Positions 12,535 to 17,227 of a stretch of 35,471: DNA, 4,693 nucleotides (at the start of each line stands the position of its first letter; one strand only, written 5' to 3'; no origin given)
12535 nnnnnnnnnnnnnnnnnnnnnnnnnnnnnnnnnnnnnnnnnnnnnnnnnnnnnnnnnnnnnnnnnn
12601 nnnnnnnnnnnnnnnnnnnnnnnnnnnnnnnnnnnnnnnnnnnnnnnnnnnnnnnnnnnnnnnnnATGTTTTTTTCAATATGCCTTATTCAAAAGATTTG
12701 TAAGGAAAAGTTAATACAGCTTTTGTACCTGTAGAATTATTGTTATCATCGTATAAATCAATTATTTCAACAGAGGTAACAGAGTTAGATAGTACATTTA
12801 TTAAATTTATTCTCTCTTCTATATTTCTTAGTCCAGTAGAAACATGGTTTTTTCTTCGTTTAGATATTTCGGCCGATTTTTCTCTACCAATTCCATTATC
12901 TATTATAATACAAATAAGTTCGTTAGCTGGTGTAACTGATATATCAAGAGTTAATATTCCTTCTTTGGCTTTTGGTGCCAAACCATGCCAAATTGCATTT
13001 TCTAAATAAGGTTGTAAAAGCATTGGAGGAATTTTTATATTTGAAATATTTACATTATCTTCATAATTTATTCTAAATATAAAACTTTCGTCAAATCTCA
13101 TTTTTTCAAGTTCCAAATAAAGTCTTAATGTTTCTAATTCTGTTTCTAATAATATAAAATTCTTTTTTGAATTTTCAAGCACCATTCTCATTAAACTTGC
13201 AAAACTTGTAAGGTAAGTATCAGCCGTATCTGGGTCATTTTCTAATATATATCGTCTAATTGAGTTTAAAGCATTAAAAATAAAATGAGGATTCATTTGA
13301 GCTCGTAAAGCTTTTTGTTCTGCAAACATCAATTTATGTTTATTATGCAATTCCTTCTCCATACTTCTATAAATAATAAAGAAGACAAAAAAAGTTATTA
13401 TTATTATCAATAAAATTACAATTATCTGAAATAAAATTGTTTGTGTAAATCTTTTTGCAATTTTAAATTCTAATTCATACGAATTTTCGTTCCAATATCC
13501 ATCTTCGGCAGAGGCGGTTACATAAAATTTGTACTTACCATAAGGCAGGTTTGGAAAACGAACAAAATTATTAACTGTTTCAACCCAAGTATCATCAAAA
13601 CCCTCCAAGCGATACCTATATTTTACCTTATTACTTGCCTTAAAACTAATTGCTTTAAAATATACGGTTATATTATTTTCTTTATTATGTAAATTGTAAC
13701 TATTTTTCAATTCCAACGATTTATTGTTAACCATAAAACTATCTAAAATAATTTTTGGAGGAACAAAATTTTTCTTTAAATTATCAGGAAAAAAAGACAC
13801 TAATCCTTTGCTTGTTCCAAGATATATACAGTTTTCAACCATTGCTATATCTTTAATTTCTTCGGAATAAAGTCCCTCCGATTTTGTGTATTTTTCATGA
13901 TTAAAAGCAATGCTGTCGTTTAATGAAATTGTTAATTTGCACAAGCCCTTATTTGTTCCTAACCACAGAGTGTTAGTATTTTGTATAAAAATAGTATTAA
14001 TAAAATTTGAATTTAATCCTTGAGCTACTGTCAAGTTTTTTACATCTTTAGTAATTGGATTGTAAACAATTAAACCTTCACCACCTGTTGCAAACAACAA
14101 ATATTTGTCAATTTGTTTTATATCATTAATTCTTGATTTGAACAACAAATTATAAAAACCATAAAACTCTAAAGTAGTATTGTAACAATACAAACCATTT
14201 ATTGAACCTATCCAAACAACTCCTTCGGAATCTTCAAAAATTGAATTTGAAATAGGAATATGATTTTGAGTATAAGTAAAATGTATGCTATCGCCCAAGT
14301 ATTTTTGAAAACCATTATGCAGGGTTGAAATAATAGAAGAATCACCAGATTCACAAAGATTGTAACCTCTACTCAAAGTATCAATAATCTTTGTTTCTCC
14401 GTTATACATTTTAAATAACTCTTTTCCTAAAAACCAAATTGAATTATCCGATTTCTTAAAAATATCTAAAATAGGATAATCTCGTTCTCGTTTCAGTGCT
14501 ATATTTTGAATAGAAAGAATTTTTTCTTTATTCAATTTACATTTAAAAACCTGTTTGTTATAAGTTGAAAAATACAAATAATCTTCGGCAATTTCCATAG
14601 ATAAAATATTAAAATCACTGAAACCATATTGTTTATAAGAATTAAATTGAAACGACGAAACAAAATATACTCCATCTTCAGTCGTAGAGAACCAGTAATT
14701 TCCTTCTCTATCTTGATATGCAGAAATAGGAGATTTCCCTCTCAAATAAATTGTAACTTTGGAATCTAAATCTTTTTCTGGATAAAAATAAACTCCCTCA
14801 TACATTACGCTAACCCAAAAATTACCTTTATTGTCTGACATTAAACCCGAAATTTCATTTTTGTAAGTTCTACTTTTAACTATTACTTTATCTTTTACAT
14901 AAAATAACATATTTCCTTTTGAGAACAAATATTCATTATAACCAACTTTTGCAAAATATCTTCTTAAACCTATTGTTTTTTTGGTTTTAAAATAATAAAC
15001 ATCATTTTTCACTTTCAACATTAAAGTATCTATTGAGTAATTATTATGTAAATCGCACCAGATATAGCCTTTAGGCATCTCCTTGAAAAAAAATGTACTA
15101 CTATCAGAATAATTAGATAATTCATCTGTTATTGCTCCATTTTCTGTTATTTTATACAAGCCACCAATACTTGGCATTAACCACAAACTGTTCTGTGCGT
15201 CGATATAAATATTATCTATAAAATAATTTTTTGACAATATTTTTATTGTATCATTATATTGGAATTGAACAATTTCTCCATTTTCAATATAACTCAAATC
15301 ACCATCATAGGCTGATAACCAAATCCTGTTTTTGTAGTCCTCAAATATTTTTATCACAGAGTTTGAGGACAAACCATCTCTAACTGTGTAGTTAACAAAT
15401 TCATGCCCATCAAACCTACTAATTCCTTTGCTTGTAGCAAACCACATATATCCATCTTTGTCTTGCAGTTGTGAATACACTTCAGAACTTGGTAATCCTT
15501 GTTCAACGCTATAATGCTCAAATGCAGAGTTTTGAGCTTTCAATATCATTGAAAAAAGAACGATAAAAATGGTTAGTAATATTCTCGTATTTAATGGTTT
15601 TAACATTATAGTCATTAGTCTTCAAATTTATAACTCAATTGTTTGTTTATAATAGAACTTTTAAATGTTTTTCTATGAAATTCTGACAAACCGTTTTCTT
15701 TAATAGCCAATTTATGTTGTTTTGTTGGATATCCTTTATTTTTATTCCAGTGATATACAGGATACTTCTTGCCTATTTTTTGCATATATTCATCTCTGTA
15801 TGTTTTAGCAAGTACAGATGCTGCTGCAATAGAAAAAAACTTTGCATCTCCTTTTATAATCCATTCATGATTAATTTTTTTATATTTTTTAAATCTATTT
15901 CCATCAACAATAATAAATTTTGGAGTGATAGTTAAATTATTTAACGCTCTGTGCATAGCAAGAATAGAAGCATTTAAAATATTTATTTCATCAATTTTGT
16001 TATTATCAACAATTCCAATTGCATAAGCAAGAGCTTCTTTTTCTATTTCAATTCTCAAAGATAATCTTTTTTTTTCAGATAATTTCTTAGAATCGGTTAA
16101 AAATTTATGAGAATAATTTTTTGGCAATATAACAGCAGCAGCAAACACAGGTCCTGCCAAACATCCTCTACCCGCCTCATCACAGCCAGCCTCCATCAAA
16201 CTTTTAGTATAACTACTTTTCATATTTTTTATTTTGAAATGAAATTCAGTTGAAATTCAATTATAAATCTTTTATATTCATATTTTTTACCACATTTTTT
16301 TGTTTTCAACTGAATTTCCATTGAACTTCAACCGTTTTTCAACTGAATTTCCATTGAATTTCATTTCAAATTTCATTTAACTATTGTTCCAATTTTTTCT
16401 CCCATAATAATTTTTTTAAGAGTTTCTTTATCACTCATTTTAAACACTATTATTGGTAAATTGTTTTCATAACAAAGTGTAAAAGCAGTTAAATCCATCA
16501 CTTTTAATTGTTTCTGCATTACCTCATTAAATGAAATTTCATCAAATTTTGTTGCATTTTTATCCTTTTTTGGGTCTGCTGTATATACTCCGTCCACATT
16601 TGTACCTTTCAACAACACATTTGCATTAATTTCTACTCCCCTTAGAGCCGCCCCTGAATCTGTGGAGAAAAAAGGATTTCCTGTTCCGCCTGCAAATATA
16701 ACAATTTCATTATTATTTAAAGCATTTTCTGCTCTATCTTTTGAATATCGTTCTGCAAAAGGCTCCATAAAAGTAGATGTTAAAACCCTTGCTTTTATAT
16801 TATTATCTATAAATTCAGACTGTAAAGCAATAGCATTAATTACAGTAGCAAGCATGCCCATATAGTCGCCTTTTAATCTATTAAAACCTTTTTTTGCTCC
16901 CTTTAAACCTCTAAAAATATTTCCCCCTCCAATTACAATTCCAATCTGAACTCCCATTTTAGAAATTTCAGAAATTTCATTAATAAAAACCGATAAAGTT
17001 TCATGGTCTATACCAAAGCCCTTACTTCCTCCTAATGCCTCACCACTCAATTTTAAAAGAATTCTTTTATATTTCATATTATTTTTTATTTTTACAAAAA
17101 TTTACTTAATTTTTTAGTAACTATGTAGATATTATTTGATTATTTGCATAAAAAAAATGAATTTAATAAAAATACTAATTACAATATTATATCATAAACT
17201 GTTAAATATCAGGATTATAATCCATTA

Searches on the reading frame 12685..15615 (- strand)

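Call 6: search_protein_families(library=pfam, proteins=[window:12685-15615:-])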
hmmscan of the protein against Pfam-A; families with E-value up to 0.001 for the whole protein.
window:12685-15615:- (976 aa): 4 families
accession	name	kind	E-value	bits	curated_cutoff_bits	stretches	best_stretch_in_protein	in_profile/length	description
PF06580.19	His_kinase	-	8.8e-25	87.2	25.2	1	765-845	1-81/81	Histidine kinase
PF07494.17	Reg_prop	-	3.2e-24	82.3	20.4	1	40-62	1-23/24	Two component regulator propeller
PF07495.19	Y_Y_Y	-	1.1e-16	60.9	26.6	1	658-719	2-64/65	Y_Y_Y domain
PF14080.11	DUF4261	-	0.0006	20.2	27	0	764-799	10-45/77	Domain of unknown function (DUF4261)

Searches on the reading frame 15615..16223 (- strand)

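Call 6: search_protein_families(library=pfam, proteins=[window:15615-16223:-])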
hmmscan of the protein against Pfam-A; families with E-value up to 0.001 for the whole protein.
window:15615-16223:- (202 aa): 1 family
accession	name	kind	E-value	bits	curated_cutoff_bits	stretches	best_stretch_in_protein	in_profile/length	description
PF01351.25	RNase_HII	-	5.9e-39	134.5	25.8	1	12-188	1-197/199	Ribonuclease HII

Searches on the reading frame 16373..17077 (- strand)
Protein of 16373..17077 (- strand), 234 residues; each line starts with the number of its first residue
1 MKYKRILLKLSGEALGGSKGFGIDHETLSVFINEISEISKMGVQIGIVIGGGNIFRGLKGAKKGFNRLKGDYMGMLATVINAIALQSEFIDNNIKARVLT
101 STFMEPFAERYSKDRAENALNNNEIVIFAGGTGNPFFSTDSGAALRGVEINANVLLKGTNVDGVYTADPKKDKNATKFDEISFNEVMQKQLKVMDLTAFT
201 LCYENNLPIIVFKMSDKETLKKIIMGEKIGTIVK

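Call 6: search_protein_families(library=pfam, proteins=[window:16373-17077:-])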
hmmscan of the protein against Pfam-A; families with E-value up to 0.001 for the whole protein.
window:16373-17077:- (234 aa): 2 families
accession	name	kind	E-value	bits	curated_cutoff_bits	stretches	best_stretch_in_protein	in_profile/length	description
PF00696.33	AA_kinase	-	1.6e-36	126.6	24.9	1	4-212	1-233/234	Amino acid kinase family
PF02206.23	WSN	-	1.4e-05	25.3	21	1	73-101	9-37/66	Domain of unknown function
